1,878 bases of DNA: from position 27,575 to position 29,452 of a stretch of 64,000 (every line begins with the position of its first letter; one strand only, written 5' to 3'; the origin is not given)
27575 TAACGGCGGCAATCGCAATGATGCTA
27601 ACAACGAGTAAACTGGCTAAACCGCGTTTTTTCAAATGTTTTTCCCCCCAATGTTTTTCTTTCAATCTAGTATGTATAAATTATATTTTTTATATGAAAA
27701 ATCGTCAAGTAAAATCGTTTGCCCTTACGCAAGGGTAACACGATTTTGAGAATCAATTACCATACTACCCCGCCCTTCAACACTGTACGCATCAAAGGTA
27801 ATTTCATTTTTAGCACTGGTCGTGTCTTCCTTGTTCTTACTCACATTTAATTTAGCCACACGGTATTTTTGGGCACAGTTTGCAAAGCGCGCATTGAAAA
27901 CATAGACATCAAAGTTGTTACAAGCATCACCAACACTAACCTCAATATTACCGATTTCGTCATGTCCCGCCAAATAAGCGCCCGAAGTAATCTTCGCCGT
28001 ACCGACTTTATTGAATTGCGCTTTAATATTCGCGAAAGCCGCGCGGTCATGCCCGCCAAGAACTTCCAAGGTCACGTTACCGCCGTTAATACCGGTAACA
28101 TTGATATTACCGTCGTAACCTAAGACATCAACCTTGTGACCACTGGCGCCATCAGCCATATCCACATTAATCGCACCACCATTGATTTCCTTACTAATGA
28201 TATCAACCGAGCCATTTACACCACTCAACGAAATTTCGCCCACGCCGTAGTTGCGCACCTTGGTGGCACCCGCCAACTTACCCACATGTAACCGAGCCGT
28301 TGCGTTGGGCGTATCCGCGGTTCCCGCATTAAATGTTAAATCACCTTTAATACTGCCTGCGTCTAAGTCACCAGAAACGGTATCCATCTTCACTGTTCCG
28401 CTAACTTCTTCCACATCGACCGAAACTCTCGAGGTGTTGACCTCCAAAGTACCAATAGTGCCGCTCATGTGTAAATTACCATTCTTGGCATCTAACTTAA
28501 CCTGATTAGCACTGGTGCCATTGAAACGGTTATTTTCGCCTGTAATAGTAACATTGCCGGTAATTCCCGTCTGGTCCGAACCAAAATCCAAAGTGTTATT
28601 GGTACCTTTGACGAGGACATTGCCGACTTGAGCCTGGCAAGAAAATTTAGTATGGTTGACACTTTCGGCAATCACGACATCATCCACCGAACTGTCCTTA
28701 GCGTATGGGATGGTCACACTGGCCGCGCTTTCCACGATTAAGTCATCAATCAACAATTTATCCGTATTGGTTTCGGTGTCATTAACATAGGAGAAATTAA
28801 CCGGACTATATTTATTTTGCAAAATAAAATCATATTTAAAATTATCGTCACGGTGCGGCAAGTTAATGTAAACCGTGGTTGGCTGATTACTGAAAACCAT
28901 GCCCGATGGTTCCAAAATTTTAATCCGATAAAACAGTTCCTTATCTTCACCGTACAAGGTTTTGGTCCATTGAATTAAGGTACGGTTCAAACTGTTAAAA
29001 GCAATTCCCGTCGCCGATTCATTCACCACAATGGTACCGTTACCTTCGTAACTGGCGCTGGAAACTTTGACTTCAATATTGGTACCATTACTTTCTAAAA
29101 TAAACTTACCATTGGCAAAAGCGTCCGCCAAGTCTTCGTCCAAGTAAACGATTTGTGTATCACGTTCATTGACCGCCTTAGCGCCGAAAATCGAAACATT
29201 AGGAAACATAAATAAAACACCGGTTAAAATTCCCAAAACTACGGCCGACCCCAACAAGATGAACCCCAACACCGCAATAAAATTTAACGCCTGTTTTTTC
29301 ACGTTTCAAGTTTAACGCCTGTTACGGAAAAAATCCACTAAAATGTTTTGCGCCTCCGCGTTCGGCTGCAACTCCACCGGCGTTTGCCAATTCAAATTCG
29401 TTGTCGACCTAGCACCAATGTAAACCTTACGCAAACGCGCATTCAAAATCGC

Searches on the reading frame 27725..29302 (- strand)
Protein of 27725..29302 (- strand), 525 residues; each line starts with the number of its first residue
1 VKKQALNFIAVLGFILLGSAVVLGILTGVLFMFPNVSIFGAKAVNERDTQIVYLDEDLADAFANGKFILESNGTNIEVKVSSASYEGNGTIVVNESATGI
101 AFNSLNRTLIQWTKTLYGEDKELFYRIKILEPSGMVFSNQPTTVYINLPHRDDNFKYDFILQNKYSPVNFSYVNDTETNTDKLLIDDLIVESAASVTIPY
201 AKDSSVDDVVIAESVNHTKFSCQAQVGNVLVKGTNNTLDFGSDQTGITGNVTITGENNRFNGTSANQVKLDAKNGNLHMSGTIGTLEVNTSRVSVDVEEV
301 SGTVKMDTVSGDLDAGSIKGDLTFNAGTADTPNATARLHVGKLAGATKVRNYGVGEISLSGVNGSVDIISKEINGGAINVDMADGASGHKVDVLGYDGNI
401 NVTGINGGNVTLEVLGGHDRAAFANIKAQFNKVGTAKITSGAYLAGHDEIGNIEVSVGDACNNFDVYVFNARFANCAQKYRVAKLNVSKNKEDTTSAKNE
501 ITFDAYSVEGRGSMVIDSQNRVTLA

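Call 8: search_protein_families(library=pfam, proteins=[window:27725-29302:-], max_evalue=0.01)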
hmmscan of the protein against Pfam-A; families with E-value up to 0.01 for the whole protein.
window:27725-29302:- (525 aa): 0 families

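Call 90: search_protein_families(library=pfam, proteins=[window:27725-29302:-], max_evalue=0.05)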
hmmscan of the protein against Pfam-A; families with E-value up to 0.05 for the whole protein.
window:27725-29302:- (525 aa): 1 family
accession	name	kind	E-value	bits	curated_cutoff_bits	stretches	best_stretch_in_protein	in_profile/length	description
PF04790.18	Sarcoglycan_1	-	0.047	13.4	32.5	0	249-289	182-222/259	Sarcoglycan complex subunit protein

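Call 103: find_encoding_contigs(protein=window:27725-29302:-, flank=10000, max_places=5)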
Protein window:27725-29302:- (525 aa): no gene with exactly this product is on record in the collection.

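Call 105: find_encoding_contigs(protein=window:27728-29302:-, flank=10000, max_places=5)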
Protein seq(525 aa) (525 aa): no gene with exactly this product is on record in the collection.
